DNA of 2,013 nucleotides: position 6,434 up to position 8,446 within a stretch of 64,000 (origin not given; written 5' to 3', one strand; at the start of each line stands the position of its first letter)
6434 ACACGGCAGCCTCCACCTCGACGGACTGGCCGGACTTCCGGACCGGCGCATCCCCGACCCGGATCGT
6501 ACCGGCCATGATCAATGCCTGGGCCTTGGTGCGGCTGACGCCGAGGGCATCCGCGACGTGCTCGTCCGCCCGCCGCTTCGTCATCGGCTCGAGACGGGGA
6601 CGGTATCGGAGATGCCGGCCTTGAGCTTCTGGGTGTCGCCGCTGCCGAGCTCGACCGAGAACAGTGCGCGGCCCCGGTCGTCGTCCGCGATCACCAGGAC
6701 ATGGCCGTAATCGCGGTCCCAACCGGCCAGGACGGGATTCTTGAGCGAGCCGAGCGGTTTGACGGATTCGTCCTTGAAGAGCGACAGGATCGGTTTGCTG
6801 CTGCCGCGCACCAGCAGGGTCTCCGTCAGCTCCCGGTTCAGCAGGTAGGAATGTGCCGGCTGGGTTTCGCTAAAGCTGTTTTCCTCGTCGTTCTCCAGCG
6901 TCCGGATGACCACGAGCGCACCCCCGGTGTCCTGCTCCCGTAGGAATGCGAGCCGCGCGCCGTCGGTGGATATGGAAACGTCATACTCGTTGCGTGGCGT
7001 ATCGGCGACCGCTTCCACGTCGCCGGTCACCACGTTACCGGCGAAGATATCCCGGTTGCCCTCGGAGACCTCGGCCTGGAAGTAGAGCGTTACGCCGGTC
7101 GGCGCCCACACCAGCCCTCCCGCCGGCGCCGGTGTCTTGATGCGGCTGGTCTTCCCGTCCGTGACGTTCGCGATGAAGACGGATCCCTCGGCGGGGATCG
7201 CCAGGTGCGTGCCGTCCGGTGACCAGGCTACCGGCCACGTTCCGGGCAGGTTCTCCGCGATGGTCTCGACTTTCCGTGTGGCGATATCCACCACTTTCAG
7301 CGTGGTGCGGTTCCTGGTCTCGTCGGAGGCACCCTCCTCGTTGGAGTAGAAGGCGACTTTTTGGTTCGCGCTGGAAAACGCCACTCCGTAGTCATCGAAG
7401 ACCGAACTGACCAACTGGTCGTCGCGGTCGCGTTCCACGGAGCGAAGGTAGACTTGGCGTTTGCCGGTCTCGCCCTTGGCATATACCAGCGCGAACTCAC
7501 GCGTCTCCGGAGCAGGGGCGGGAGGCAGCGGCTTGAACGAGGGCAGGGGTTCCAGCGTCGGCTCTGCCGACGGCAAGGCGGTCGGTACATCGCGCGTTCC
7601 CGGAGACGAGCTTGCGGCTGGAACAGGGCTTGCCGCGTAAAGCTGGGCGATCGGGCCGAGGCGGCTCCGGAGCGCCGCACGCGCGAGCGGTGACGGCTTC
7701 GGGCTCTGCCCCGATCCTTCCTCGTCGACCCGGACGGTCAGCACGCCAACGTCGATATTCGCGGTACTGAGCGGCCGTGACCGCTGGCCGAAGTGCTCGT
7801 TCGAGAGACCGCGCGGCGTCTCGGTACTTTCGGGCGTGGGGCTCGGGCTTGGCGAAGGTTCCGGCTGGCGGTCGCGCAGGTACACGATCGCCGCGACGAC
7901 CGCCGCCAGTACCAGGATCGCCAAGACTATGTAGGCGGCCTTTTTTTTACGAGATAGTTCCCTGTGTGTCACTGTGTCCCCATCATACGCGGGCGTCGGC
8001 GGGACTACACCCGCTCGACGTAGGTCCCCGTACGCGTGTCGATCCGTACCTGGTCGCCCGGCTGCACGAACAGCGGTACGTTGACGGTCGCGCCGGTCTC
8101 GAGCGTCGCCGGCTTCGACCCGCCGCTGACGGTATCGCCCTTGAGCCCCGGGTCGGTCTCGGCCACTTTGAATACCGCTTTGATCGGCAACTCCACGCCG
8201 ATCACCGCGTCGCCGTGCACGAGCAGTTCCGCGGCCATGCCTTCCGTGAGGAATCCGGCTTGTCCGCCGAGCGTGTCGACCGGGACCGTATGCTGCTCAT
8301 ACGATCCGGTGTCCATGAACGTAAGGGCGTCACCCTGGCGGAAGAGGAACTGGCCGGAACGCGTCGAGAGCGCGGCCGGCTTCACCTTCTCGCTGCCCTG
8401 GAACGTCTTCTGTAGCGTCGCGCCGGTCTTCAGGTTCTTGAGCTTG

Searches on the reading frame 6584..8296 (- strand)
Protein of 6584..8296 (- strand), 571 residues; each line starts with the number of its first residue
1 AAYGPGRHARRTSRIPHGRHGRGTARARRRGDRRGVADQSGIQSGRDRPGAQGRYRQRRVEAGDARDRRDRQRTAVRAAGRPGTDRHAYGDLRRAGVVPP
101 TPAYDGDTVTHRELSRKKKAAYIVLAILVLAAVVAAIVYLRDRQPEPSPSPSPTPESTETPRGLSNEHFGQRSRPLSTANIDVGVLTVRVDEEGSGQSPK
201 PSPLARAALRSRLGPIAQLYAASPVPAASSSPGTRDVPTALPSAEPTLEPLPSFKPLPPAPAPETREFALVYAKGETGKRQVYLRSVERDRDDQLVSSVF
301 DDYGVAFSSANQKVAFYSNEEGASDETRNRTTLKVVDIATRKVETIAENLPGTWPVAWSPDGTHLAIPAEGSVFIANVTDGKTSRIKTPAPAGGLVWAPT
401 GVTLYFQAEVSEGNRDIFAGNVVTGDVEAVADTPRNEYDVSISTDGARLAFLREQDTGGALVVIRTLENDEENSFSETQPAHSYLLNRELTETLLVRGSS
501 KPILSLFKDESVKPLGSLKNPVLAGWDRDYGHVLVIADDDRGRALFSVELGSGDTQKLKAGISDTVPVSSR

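Call 77: search_protein_families(library=pfam, proteins=[window:6584-8296:-], max_evalue=0.00001)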
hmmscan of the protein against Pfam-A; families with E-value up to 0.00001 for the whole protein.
window:6584-8296:- (571 aa): 1 family
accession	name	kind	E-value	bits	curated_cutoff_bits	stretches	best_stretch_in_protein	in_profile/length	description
PF07676.18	PD40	-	9.6e-11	41.8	20.9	0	432-459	6-32/38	WD40-like Beta Propeller Repeat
